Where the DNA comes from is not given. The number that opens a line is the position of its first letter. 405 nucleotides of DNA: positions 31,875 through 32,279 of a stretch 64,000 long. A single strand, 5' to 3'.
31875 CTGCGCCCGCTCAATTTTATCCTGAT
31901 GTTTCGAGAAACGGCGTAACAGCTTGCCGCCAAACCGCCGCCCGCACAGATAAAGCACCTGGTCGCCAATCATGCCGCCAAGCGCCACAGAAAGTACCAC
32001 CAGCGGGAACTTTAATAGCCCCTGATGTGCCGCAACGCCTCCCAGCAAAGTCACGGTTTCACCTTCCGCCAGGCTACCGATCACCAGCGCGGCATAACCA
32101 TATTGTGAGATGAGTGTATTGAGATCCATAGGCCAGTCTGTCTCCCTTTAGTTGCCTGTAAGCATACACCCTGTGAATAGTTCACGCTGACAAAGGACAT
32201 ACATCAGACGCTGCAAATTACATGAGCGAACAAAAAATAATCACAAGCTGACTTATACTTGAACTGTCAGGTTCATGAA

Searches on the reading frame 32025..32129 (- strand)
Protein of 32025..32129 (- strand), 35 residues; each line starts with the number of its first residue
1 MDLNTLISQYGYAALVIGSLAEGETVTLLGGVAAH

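Call 54: list_cluster_members(proteins=[window:32025-32129:-, window:32019-32129:-, window:32016-32129:-, window:32013-32129:-, window:31962-32129:-, window:32299-32397:+, window:32299-32409:+, window:32299-32424:+, window:32299-32445:+, window:32299-32454:+])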
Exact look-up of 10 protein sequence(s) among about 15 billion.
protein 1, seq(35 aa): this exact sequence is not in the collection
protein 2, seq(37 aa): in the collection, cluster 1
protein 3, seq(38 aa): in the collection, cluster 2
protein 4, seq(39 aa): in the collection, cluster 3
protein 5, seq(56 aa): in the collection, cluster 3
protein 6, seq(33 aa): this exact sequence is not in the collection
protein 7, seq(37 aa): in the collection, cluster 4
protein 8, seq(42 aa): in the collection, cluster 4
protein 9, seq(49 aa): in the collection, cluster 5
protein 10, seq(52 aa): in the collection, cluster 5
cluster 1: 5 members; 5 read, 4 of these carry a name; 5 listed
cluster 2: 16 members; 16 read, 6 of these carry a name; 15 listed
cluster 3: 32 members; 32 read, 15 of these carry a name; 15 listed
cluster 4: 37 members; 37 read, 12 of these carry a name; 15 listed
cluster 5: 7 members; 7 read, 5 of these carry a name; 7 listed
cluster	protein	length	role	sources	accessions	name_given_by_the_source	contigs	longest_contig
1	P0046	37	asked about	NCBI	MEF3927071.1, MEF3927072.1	DedA family protein, partial [Escherichia coli]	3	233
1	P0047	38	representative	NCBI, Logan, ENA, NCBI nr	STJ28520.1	DedA family membrane protein [Escherichia coli]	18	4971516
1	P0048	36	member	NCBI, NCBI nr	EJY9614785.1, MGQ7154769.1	DedA family protein, partial [Escherichia coli] | DedA family protein [Escherichia coli]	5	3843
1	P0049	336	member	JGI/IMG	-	outer membrane protein TolC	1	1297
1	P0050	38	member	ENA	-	-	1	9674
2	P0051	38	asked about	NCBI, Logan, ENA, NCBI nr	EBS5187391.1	DedA family protein, partial [Salmonella enterica subsp. enterica serovar Kentucky] | DedA family protein [Salmonella enterica subsp. enterica serovar Kentucky]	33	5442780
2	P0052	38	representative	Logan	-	-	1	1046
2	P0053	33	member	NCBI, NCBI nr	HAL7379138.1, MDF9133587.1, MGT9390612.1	TPA: DedA family protein, partial [Escherichia coli] | DedA family protein [Escherichia coli]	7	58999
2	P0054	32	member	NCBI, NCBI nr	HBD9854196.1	TPA: DedA family protein, partial [Shigella sonnei] | DedA family protein [Shigella sonnei]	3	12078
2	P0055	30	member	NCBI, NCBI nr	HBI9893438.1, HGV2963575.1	TPA: DedA family protein, partial [Escherichia coli] | DedA family protein [Escherichia coli]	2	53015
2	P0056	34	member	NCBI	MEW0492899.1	DedA family protein, partial [Escherichia coli]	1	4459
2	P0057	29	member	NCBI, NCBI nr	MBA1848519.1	DedA family protein, partial [Escherichia coli] | DedA family protein [Escherichia coli]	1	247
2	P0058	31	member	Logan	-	-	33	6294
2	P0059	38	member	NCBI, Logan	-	-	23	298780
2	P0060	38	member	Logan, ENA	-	-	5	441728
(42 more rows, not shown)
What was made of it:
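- Control genes yohD and yohC show similar contig counts for nonsense-length peptides (24-99 against 82 for E38*; call 54).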
